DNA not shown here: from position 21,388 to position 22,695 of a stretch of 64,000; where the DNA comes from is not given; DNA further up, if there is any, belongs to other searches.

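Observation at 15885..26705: Shared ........-type operator downstream of three near-consensus promoters links three operons into one putative LacI regulon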

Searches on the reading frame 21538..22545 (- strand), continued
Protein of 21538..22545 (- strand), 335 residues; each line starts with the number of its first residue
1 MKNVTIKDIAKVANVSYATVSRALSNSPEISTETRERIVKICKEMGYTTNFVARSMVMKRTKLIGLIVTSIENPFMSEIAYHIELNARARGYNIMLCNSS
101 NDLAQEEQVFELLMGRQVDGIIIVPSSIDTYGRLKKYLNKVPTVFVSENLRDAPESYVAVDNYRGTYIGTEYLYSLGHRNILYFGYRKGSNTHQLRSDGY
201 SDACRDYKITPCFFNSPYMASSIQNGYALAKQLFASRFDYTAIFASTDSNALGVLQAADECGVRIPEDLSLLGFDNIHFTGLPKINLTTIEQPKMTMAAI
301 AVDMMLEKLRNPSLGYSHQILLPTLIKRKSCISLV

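Call 45: find_homologous_proteins(query=window:21538-22545:-, max_evalue=1e-60)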
Query window:21538-22545:- (335 aa): 1388 proteins with E <= 1e-60 among 7099 candidates; the best 120 are listed.
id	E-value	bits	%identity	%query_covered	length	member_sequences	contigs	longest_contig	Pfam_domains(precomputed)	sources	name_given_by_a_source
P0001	9.2e-219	743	100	100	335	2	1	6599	PF13377.13,PF00532.28,PF00356.28,PF13407.13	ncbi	-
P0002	3.4e-203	692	93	100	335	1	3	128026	PF13377.13,PF00532.28,PF00356.28,PF13407.13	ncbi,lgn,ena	-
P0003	6.1e-180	615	82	100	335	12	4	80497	PF13377.13,PF00532.28,PF00356.28,PF13407.13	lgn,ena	-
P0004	3.4e-171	587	78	99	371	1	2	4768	PF13377.13,PF00532.28,PF00356.28,PF13407.13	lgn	-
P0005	3.1e-169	580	77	99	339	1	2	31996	PF13377.13,PF00532.28,PF00356.28,PF13407.13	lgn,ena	-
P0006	2.6e-168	577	76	99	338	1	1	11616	PF13377.13,PF00532.28,PF00356.28,PF13407.13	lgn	-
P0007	2.3e-163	561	75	100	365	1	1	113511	PF13377.13,PF00532.28,PF00356.28,PF13407.13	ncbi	-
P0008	4.0e-157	540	72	100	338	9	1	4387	PF13377.13,PF00532.28,PF00356.28,PF13407.13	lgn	-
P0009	5.8e-157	540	72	100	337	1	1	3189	PF13377.13,PF00532.28,PF00356.28,PF13407.13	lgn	-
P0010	3.8e-156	537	72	100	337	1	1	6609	PF13377.13,PF00532.28,PF00356.28,PF13407.13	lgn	-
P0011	5.5e-156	537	72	100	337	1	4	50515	PF13377.13,PF00532.28,PF00356.28,PF13407.13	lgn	-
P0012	2.0e-155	535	72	100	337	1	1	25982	PF13377.13,PF00532.28,PF00356.28,PF13407.13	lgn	-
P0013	5.9e-155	533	71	98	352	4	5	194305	PF13377.13,PF00532.28,PF00356.28,PF13407.13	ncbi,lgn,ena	-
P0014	3.3e-154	531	71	99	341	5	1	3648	PF13377.13,PF00532.28,PF00356.28,PF13407.13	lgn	-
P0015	6.3e-153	527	72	99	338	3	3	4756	PF13377.13,PF00532.28,PF00356.28,PF13407.13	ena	-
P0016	1.2e-152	526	70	98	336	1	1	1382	PF13377.13,PF00532.28,PF00356.28,PF13407.13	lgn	-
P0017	9.7e-152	523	70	99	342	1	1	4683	PF13377.13,PF00532.28,PF00356.28,PF13407.13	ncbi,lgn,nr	ncbi:MAG TPA: LacI family DNA-binding transcriptional regulator [Clostridia bacterium]|nr:LacI famil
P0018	1.3e-151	522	71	99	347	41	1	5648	PF13377.13,PF00532.28,PF00356.28,PF13407.13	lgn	-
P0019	4.1e-151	521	70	99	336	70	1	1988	PF13377.13,PF00532.28,PF00356.28,PF13407.13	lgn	-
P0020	6.2e-151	520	71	99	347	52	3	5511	PF13377.13,PF00532.28,PF00356.28,PF13407.13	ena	-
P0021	2.2e-150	518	70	99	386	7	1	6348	PF13377.13,PF00532.28,PF00356.28,PF13407.13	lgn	-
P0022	3.7e-150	517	69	100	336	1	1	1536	PF13377.13,PF00532.28,PF00356.28,PF13407.13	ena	-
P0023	6.4e-150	517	70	100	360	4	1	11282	PF13377.13,PF00532.28,PF00356.28,PF13407.13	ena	-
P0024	6.9e-150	517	69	99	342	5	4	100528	PF13377.13,PF00532.28,PF00356.28,PF13407.13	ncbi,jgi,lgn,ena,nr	ncbi:MAG: HTH-type transcriptional regulator DegA [Firmicutes bacterium ADurb.Bin248]|nr:MAG: HTH-ty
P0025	8.5e-150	516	68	99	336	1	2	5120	PF13377.13,PF00532.28,PF00356.28,PF13407.13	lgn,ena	-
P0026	1.3e-149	516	70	99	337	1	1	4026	PF13377.13,PF00532.28,PF00356.28,PF13407.13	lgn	-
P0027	1.4e-149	516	69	99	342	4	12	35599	PF13377.13,PF00532.28,PF00356.28,PF13407.13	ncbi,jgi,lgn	-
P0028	1.4e-149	516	69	99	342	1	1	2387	PF13377.13,PF00532.28,PF00356.28,PF13407.13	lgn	-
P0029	2.5e-149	515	71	98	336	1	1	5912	PF13377.13,PF00532.28,PF00356.28,PF13407.13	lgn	-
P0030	2.6e-149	515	70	99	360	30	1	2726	PF13377.13,PF00532.28,PF00356.28,PF13407.13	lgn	-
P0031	8.4e-149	513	67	99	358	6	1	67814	PF13377.13,PF00532.28,PF00356.28,PF13407.13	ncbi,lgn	-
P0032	1.0e-148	513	66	100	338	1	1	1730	PF13377.13,PF00532.28,PF00356.28,PF13407.13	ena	-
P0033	1.2e-148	513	67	100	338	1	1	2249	PF13377.13,PF00532.28,PF00356.28,PF13407.13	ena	-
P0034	1.2e-148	513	67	100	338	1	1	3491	PF13377.13,PF00532.28,PF00356.28,PF13407.13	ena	-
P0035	1.8e-148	512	66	99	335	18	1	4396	PF13377.13,PF00532.28,PF00356.28,PF13407.13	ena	-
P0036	2.3e-148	512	66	100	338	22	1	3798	PF13377.13,PF00532.28,PF00356.28,PF13407.13,PF01381.29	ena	-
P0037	2.9e-148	511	69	99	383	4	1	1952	PF13377.13,PF00532.28,PF00356.28,PF13407.13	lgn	-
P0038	3.0e-148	511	67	100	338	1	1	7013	PF13377.13,PF00532.28,PF00356.28,PF13407.13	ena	-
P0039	3.8e-148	511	69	99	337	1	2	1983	PF13377.13,PF00532.28,PF00356.28,PF13407.13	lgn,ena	-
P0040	4.4e-148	511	69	99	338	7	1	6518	PF13377.13,PF00532.28,PF00356.28,PF13407.13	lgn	-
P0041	4.5e-148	511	66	100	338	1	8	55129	PF13377.13,PF00532.28,PF00356.28,PF13407.13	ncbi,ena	-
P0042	5.1e-148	510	67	100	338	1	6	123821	PF13377.13,PF00532.28,PF00356.28,PF13407.13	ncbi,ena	-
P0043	5.8e-148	510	66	99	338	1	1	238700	PF13377.13,PF00532.28,PF00356.28,PF13407.13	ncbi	-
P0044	7.2e-148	510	67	99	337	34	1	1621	PF13377.13,PF00532.28,PF00356.28,PF13407.13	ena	-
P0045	9.5e-148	510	68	99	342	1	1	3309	PF13377.13,PF00532.28,PF00356.28,PF13407.13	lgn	-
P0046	1.3e-147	509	67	100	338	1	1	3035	PF13377.13,PF00532.28,PF00356.28,PF13407.13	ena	-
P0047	2.9e-147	508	66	99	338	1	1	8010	PF13377.13,PF00532.28,PF00356.28,PF13407.13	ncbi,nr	ncbi:MAG: LacI family transcriptional regulator [Lachnospiraceae bacterium]|nr:LacI family transcrip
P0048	3.3e-147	508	65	99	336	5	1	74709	PF13377.13,PF00532.28,PF00356.28,PF13407.13,PF01381.29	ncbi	ncbi:MAG: LacI family DNA-binding transcriptional regulator [Faecousia sp.]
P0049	3.7e-147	508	66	99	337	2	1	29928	PF13377.13,PF00532.28,PF00356.28,PF13407.13,PF01381.29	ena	-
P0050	3.7e-147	508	65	100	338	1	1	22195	PF13377.13,PF00532.28,PF00356.28,PF13407.13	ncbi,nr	ncbi:MAG: LacI family transcriptional regulator [Lachnospiraceae bacterium]|nr:LacI family transcrip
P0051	3.8e-147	508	66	99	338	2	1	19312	PF13377.13,PF00532.28,PF00356.28,PF13407.13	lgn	-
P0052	3.8e-147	508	67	99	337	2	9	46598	PF13377.13,PF00532.28,PF00356.28,PF13407.13,PF13542.13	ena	-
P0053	4.0e-147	508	69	99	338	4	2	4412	PF13377.13,PF00532.28,PF00356.28,PF13407.13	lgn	-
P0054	5.5e-147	507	66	100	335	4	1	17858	PF13377.13,PF00532.28,PF00356.28,PF13407.13,PF01381.29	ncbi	-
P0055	8.8e-147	506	65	100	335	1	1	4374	PF13377.13,PF00532.28,PF00356.28,PF13407.13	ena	-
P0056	9.9e-147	506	65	99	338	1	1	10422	PF13377.13,PF00532.28,PF00356.28,PF13407.13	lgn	-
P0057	1.5e-146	506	68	100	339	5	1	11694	PF13377.13,PF00532.28,PF00356.28,PF13407.13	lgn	-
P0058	1.6e-146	506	65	99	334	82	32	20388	PF13377.13,PF00532.28,PF00356.28,PF13407.13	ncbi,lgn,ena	-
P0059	1.6e-146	506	69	99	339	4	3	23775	PF13377.13,PF00532.28,PF00356.28,PF13407.13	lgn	-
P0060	2.4e-146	505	66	100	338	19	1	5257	PF13377.13,PF00532.28,PF00356.28,PF13407.13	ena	-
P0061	3.8e-146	504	66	100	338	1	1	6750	PF13377.13,PF00532.28,PF00356.28,PF13407.13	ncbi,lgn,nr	ncbi:MAG: LacI family transcriptional regulator [Lachnospiraceae bacterium]|nr:LacI family transcrip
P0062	5.2e-146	504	66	99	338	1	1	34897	PF13377.13,PF00532.28,PF00356.28,PF13407.13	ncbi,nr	ncbi:MAG: LacI family transcriptional regulator [Lachnospiraceae bacterium]|nr:LacI family transcrip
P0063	6.9e-146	503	68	99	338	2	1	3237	PF13377.13,PF00532.28,PF00356.28,PF13407.13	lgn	-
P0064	8.3e-146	503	66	99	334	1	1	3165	PF13377.13,PF00532.28,PF00356.28,PF13407.13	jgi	-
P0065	1.1e-145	503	65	99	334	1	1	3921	PF13377.13,PF00532.28,PF00356.28,PF13407.13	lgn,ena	-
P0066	1.6e-145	502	65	99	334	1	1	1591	PF13377.13,PF00532.28,PF00356.28,PF13407.13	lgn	-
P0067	1.6e-145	502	69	99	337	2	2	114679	PF13377.13,PF00532.28,PF00356.28,PF13407.13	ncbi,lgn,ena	-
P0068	1.9e-145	502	65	100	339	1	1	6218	PF13377.13,PF00532.28,PF00356.28,PF13407.13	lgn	-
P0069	1.9e-145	502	65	100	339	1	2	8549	PF13377.13,PF00532.28,PF00356.28,PF13407.13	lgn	-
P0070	1.9e-145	502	66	100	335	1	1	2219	PF13377.13,PF00532.28,PF00356.28,PF13407.13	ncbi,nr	ncbi:LacI family transcriptional regulator [Eubacteriales bacterium OttesenSCG-928-K08]|nr:LacI fami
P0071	2.1e-145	502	66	99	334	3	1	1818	PF13377.13,PF00532.28,PF00356.28,PF13407.13,PF01381.29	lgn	-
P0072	2.6e-145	502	65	100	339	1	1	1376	PF13377.13,PF00532.28,PF00356.28,PF13407.13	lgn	-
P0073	2.6e-145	502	65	100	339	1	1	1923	PF13377.13,PF00532.28,PF00356.28,PF13407.13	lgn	-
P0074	2.7e-145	502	66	99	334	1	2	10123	PF13377.13,PF00532.28,PF00356.28,PF13407.13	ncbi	-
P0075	2.8e-145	501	67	99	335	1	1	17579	PF13377.13,PF00532.28,PF00356.28,PF13407.13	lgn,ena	-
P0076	3.5e-145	501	66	99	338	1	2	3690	PF13377.13,PF00532.28,PF00356.28,PF13407.13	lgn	-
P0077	3.9e-145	501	65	99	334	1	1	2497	PF13377.13,PF00532.28,PF00356.28,PF13407.13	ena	-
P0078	4.1e-145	501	68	99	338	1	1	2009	PF13377.13,PF00532.28,PF00356.28,PF13407.13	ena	-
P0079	5.3e-145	501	65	99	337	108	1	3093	PF13377.13,PF00532.28,PF00356.28,PF13407.13,PF01381.29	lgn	-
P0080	5.6e-145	500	65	100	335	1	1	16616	PF13377.13,PF00532.28,PF00356.28,PF13407.13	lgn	-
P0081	5.7e-145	500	66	99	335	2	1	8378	PF13377.13,PF00532.28,PF00356.28,PF13407.13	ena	-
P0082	7.0e-145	500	65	99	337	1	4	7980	PF13377.13,PF00532.28,PF00356.28,PF13407.13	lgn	-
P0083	8.0e-145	500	64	99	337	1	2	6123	PF13377.13,PF00532.28,PF00356.28,PF13407.13,PF01381.29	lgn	-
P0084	9.3e-145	500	65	100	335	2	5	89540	PF13377.13,PF00532.28,PF00356.28,PF13407.13,PF01381.29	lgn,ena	-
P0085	9.4e-145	500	65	100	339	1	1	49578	PF13377.13,PF00532.28,PF00356.28,PF13407.13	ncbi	-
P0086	1.1e-144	500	66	99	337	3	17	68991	PF13377.13,PF00532.28,PF00356.28,PF13407.13,PF01381.29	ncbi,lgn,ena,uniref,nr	ncbi:LacI family DNA-binding transcriptional regulator [Dysosmobacter sp.]|uniref:LacI family DNA-bi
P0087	1.1e-144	500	65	99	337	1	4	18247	PF13377.13,PF00532.28,PF00356.28,PF13407.13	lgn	-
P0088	1.2e-144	499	67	99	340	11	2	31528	PF13377.13,PF00532.28,PF00356.28,PF13407.13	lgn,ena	-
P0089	1.3e-144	499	65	100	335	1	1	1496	PF13377.13,PF00532.28,PF00356.28,PF13407.13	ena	-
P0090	1.4e-144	499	67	100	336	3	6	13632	PF13377.13,PF00532.28,PF00356.28,PF13407.13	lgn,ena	-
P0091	1.6e-144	499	65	100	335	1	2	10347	PF13377.13,PF00532.28,PF00356.28,PF13407.13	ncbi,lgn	-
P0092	1.6e-144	499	66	99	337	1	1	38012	PF13377.13,PF00532.28,PF00356.28,PF13407.13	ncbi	-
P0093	1.7e-144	499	66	99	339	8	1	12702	PF13377.13,PF00532.28,PF00356.28,PF13407.13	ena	-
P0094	2.2e-144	499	66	99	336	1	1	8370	PF13377.13,PF00532.28,PF00356.28,PF13407.13,PF01381.29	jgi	-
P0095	2.2e-144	499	68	100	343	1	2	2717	PF13377.13,PF00532.28,PF00356.28,PF13407.13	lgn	-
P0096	2.4e-144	498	65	99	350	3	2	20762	PF13377.13,PF00532.28,PF00356.28,PF13407.13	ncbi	-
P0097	2.6e-144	498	66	99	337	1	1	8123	PF13377.13,PF00532.28,PF00356.28,PF13407.13,PF01381.29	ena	-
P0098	2.9e-144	498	65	99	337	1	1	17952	PF13377.13,PF00532.28,PF00356.28,PF13407.13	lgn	-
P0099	3.4e-144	498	65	99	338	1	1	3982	PF13377.13,PF00532.28,PF00356.28,PF13407.13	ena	-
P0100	3.5e-144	498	69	99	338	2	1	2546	PF13377.13,PF00532.28,PF00356.28,PF13407.13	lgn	-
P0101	3.7e-144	498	66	99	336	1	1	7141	PF13377.13,PF00532.28,PF00356.28,PF13407.13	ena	-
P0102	4.2e-144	498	65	99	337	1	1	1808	PF13377.13,PF00532.28,PF00356.28,PF13407.13,PF01381.29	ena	-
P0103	4.7e-144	497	68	99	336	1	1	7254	PF13377.13,PF00532.28,PF00356.28,PF13407.13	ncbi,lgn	-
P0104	5.3e-144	497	65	99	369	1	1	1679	PF13377.13,PF00532.28,PF01418.24,PF00356.28,PF13407.13,PF01381.29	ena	-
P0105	7.4e-144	497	66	100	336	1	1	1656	PF13377.13,PF00532.28,PF00356.28,PF13407.13,PF01381.29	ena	-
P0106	7.6e-144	497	66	99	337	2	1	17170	PF13377.13,PF00532.28,PF00356.28,PF13407.13,PF01381.29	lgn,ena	-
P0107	8.5e-144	497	67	100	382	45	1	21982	PF13377.13,PF00532.28,PF00356.28,PF13407.13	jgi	-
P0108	8.5e-144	497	68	99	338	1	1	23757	PF13377.13,PF00532.28,PF00356.28,PF13407.13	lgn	-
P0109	1.1e-143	496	65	99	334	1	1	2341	PF13377.13,PF00532.28,PF00356.28,PF13407.13,PF01381.29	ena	-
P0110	1.4e-143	496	65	99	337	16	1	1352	PF13377.13,PF00532.28,PF00356.28,PF13407.13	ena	-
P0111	1.5e-143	496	66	99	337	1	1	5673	PF13377.13,PF00532.28,PF00356.28,PF13407.13,PF01381.29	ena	-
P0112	2.5e-143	495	65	100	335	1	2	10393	PF13377.13,PF00532.28,PF00356.28,PF13407.13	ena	-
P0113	2.5e-143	495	66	99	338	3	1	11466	PF13377.13,PF00532.28,PF00356.28,PF13407.13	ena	-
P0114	2.6e-143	495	65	99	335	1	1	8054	PF13377.13,PF00532.28,PF00356.28,PF13407.13,PF01381.29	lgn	-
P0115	2.6e-143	495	65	99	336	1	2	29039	PF13377.13,PF00532.28,PF00356.28,PF13407.13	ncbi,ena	-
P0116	3.5e-143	495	65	99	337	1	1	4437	PF13377.13,PF00532.28,PF00356.28,PF13407.13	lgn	-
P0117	4.1e-143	494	64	99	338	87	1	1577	PF13377.13,PF00532.28,PF00356.28,PF13407.13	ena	-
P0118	4.1e-143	494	64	99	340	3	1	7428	PF13377.13,PF00532.28,PF00356.28,PF13407.13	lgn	-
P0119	4.7e-143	494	64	99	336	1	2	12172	PF13377.13,PF00532.28,PF00356.28,PF13407.13,PF01381.29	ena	-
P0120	5.6e-143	494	65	99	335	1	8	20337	PF13377.13,PF00532.28,PF00356.28,PF13407.13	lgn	-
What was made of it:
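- The clade is large: 1388 proteins at E of 1e-60 or better (call 45).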

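Call 46: find_encoding_contigs(protein=P0007, flank=10000, max_places=1)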
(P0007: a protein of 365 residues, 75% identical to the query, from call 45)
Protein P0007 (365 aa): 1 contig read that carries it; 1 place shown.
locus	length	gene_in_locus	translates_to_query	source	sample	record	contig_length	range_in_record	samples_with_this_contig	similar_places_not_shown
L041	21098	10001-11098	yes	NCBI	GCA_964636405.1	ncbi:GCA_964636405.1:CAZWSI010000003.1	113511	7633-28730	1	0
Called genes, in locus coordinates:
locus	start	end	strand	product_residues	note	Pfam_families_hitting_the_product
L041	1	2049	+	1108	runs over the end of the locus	PF17757:UvrB_inter, PF02559:CarD_TRCF_RID, PF00270:DEAD, PF04851:ResIII, PF00271:Helicase_C, PF03461:TRCF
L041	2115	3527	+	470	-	PF13623:SurA_N_2 (faint), PF13624:SurA_N_3 (weak), PF13145:Rotamase_2 (weak)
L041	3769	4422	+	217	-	PF04854:DUF624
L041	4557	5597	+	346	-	-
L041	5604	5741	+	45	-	-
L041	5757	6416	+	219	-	-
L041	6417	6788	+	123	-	-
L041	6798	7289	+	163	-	-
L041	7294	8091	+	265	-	-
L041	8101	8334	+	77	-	-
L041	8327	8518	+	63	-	-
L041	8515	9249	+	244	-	PF01471:PG_binding_1, PF00877:NLPC_P60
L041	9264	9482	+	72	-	-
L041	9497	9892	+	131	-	-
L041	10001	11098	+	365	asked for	PF00356:LacI, PF00532:Peripla_BP_1, PF13407:Peripla_BP_4, PF13377:Peripla_BP_3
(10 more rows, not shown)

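Call 47: find_encoding_contigs(protein=P0013, flank=10000, max_places=1)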
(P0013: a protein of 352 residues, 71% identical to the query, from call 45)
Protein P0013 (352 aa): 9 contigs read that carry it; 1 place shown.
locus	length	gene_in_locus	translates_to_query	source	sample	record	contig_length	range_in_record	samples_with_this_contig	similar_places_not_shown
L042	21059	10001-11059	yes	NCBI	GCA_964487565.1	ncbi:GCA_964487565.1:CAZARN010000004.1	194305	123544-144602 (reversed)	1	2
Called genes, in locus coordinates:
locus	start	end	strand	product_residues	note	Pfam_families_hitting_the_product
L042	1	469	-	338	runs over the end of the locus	PF01408:GFO_IDH_MocA, PF02894:GFO_IDH_MocA_C, PF22725:GFO_IDH_MocA_C3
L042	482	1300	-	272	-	PF01261:AP_endonuc_2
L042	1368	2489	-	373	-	PF02633:Creatininase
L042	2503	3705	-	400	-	PF08240:ADH_N, PF16912:Glu_dehyd_C (weak), PF02254:TrkA_N (faint), PF00107:ADH_zinc_N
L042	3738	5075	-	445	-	PF16257:UxaE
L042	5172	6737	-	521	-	PF06415:iPGM_N, PF01676:Metalloenzyme, PF06415:iPGM_N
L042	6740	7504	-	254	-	PF00702:Hydrolase, PF13419:HAD_2, PF13242:Hydrolase_like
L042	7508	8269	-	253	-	PF00702:Hydrolase, PF13419:HAD_2, PF13242:Hydrolase_like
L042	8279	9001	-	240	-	PF00702:Hydrolase, PF13419:HAD_2, PF13242:Hydrolase_like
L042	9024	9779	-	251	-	PF00702:Hydrolase, PF13419:HAD_2, PF13242:Hydrolase_like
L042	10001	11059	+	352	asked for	PF00356:LacI, PF00532:Peripla_BP_1, PF13407:Peripla_BP_4, PF13377:Peripla_BP_3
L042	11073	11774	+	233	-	PF02811:PHP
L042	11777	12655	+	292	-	PF00294:PfkB (weak)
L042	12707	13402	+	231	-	PF02308:MgtC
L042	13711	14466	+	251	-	PF00702:Hydrolase, PF13419:HAD_2, PF13242:Hydrolase_like (weak)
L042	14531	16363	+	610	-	PF00528:BPD_transp_1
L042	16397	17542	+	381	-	PF00005:ABC_tran, PF13304:AAA_21 (faint)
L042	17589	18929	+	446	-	-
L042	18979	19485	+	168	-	-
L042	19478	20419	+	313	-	PF00753:Lactamase_B, PF12706:Lactamase_B_2 (weak)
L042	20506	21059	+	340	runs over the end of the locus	-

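Call 48: find_encoding_contigs(protein=P0086, flank=10000, max_places=1)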
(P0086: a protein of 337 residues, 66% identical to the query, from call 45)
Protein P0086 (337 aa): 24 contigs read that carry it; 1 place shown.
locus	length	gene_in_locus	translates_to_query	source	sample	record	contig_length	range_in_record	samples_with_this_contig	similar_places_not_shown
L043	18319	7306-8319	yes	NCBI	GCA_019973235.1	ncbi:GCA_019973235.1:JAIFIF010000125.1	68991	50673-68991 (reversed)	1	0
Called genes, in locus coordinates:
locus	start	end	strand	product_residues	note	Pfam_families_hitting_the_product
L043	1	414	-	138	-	?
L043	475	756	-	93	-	-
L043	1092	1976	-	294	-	PF00294:PfkB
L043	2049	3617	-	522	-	PF06415:iPGM_N, PF01676:Metalloenzyme, PF06415:iPGM_N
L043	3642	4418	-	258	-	PF00702:Hydrolase, PF13419:HAD_2, PF13242:Hydrolase_like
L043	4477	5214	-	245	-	PF00702:Hydrolase, PF13419:HAD_2, PF13242:Hydrolase_like (weak)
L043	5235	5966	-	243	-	PF00702:Hydrolase, PF13419:HAD_2, PF13242:Hydrolase_like (weak)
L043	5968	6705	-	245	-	PF00702:Hydrolase, PF13419:HAD_2, PF13242:Hydrolase_like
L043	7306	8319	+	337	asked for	PF00356:LacI, PF01381:HTH_3 (faint), PF00532:Peripla_BP_1, PF13407:Peripla_BP_4, PF13377:Peripla_BP_3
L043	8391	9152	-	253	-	PF00702:Hydrolase, PF13419:HAD_2, PF13242:Hydrolase_like (weak)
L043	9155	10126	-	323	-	PF00753:Lactamase_B (weak)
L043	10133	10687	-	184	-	-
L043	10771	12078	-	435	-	PF01547:SBP_bac_1 (weak)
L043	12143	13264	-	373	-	PF00005:ABC_tran, PF13304:AAA_21 (faint)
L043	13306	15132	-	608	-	PF00528:BPD_transp_1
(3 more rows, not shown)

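Call 72: search_solved_structures(query=L042:482-1300:-, max_evalue=0.00001)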
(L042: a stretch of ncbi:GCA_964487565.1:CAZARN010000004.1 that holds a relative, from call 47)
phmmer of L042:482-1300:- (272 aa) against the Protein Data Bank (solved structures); distinct sequences matched with E-value up to 0.00001: 26.
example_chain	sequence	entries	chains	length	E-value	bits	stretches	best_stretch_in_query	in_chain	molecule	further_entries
2zvr_A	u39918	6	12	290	3.8e-26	95.4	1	31-254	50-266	Uncharacterized protein TM_0416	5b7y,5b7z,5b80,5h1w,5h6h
3vyl_A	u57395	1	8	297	1.1e-24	90.7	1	59-250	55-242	L-ribulose 3-epimerase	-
7cj9_A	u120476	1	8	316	2e-22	83.2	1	19-250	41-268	Epimerase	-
7cj4_A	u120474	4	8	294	2.3e-22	83.1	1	19-250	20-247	Epimerase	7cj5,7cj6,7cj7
7cj8_A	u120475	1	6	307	2.6e-22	82.9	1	19-250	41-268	Epimerase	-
5zfs_A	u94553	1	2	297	4.3e-19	72.3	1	140-250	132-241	D-allulose-3-epimerase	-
8yeb_A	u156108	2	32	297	4.3e-19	72.3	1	140-250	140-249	Ketose 3-epimerase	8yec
7dz5_A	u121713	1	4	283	1.9e-18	70.2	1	113-251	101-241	D-tagatose 3-epimerase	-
7dz2_A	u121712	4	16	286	1.9e-18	70.2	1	113-251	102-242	D-tagatose 3-epimerase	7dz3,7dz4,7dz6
7erm_A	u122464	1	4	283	2.9e-18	69.6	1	108-257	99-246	D-tagatose 3-epimerase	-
7ern_A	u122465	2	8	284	2.9e-18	69.6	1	108-257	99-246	D-tagatose 3-epimerase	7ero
2hk0_A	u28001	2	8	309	1.2e-16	64.3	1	28-249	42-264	D-PSICOSE 3-EPIMERASE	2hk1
7x7w_A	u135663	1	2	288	6.7e-13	52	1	56-249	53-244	D-PSICOSE 3-EPIMERASE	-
8xix_A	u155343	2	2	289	1.8e-12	50.7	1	135-249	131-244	D-tagatose 3-epimerase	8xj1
8xiv_A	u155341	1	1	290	1.8e-12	50.7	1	135-249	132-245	D-tagatose 3-epimerase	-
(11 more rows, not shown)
